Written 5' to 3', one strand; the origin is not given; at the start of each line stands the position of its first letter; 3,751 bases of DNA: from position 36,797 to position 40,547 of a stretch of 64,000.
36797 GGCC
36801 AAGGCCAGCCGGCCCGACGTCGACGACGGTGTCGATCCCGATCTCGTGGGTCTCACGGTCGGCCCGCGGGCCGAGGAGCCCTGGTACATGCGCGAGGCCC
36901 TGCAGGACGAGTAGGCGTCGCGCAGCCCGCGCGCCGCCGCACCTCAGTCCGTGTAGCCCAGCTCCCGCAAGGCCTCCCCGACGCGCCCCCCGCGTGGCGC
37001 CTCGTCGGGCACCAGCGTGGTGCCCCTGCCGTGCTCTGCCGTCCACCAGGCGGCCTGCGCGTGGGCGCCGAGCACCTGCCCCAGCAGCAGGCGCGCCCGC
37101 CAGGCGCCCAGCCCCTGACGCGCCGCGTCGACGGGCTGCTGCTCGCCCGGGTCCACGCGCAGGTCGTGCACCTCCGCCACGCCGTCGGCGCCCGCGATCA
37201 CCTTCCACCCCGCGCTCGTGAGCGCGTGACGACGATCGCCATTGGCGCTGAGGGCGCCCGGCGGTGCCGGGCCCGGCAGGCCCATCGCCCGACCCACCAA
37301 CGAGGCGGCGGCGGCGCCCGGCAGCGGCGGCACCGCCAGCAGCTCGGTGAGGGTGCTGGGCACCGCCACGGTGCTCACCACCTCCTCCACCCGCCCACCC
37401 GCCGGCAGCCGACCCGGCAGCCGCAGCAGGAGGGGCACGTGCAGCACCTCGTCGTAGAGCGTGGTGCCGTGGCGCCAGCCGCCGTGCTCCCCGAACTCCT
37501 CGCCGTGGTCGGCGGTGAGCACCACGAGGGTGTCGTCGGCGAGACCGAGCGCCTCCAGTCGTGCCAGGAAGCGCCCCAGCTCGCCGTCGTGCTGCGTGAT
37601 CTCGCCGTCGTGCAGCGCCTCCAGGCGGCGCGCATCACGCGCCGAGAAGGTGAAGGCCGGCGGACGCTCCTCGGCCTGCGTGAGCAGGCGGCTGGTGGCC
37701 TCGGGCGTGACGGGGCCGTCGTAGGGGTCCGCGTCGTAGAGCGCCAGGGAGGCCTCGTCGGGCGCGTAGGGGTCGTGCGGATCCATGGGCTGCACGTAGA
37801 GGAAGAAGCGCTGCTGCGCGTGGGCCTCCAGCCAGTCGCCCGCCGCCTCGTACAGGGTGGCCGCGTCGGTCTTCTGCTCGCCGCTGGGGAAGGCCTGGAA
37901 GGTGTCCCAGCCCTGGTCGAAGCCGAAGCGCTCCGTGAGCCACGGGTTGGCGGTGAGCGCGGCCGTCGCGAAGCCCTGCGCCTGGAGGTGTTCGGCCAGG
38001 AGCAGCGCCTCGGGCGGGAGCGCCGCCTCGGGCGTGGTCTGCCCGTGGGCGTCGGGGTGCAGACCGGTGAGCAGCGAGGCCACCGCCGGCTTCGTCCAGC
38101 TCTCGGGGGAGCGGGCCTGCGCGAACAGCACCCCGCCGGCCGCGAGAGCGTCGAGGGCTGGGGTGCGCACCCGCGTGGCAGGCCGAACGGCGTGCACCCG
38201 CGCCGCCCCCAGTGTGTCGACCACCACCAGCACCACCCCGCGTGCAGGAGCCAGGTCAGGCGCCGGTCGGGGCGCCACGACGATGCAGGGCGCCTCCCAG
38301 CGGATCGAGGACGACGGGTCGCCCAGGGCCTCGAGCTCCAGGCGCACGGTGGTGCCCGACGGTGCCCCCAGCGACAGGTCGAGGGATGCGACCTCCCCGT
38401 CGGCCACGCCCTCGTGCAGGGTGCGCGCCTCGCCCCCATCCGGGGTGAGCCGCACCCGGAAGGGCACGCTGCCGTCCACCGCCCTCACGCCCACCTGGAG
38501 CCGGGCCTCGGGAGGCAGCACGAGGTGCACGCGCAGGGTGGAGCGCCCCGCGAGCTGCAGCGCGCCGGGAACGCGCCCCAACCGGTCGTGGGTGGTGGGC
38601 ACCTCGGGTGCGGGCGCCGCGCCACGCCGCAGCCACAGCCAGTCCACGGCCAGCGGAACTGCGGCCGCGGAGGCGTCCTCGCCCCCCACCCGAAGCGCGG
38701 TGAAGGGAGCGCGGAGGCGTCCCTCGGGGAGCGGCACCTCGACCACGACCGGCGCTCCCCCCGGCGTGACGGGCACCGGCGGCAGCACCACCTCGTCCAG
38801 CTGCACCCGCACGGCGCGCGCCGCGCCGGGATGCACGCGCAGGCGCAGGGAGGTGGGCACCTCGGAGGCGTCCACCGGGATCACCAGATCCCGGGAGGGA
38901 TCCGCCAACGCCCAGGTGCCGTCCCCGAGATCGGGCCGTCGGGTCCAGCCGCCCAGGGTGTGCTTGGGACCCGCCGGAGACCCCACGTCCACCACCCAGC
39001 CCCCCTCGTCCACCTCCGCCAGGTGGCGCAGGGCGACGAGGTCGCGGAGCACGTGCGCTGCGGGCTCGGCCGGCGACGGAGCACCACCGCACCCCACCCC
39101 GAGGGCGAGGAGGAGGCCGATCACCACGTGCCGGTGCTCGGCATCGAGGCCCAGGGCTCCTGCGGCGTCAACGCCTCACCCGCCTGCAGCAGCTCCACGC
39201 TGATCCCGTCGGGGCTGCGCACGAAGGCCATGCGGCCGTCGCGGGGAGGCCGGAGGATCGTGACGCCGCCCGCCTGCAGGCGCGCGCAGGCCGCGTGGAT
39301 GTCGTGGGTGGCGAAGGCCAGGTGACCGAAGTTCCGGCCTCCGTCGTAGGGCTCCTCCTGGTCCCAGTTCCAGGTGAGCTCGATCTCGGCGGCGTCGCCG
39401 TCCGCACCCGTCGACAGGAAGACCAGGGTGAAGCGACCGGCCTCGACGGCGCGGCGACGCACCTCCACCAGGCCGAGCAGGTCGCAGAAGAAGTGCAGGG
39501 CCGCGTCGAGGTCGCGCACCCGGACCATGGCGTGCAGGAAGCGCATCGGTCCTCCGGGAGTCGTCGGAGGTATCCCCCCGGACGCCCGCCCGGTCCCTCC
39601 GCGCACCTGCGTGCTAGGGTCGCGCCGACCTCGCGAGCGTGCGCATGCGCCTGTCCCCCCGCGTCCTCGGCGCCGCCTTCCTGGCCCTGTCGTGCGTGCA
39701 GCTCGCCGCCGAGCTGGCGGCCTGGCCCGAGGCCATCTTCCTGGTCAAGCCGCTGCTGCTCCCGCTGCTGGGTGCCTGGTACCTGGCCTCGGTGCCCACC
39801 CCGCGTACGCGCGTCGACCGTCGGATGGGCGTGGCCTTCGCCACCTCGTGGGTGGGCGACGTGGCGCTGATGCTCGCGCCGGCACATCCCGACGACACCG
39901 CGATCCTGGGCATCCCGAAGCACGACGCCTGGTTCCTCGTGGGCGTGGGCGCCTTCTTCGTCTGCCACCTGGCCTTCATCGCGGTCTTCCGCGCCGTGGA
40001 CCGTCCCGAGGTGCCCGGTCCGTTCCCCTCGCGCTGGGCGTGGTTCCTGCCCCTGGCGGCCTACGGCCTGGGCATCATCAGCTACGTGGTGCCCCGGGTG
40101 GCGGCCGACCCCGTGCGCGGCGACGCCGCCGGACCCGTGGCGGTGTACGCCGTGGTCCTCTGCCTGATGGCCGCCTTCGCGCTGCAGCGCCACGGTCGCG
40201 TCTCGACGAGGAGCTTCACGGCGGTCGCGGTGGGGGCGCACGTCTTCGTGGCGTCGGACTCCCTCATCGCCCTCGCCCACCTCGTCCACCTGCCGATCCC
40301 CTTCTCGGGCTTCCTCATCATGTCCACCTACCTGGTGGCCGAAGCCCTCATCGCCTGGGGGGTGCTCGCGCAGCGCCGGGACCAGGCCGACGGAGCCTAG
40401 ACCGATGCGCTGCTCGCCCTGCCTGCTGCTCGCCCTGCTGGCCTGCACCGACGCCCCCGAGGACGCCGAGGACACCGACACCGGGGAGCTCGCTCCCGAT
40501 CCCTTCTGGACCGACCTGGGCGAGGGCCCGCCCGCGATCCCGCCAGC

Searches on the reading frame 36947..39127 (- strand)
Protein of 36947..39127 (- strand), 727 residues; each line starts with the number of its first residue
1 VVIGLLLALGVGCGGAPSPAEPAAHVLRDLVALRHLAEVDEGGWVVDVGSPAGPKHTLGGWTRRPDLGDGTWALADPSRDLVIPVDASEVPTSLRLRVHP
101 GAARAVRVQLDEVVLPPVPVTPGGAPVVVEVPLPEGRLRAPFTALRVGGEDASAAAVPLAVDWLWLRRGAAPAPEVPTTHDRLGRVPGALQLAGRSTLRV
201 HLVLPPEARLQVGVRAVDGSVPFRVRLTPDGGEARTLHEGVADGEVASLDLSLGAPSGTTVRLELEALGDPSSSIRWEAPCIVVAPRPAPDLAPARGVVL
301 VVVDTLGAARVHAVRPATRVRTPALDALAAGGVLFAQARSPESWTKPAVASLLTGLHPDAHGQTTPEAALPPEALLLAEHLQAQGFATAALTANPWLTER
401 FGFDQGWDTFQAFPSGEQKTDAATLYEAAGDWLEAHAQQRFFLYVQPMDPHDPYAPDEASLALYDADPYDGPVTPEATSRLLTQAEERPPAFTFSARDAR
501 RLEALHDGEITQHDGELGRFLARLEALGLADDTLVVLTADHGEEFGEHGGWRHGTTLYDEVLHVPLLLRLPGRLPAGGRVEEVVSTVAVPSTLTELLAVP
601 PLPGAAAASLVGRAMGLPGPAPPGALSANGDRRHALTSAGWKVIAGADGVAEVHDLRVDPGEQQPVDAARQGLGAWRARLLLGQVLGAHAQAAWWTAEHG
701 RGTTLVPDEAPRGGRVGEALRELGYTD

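Call 10: search_protein_families(library=pfam, proteins=[window:36947-39127:-], max_evalue=0.001)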
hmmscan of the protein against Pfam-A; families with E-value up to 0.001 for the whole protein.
window:36947-39127:- (727 aa): 3 families
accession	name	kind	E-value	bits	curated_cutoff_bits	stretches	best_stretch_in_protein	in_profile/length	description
PF00884.28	Sulfatase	-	2.8e-36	125.8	25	1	298-597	3-299/301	Sulfatase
PF01663.27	Phosphodiest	-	1.9e-09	38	23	1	298-542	1-220/342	Type I phosphodiesterase / nucleotide pyrophosphatase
PF16347.10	SGSH_C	-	0.00028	21.5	29.3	1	546-599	1-53/154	N-sulphoglucosamine sulphohydrolase, C-terminal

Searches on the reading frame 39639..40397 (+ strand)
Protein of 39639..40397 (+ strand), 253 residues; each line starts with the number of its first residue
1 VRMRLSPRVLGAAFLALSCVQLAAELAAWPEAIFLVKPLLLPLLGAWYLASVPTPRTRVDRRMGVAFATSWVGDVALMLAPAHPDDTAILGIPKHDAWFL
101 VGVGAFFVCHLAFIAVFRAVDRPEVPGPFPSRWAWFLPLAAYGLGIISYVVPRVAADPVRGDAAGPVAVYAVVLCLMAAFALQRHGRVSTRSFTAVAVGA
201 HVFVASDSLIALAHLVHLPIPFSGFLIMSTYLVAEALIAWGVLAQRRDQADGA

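Call 10: search_protein_families(library=pfam, proteins=[window:39639-40397:+], max_evalue=0.001)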
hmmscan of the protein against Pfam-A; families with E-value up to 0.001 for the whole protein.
window:39639-40397:+ (253 aa): 1 family
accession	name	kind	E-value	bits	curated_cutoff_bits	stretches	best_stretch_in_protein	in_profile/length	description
PF07947.19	YhhN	-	4e-37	128.1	25.6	1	34-242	3-182/182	YhhN family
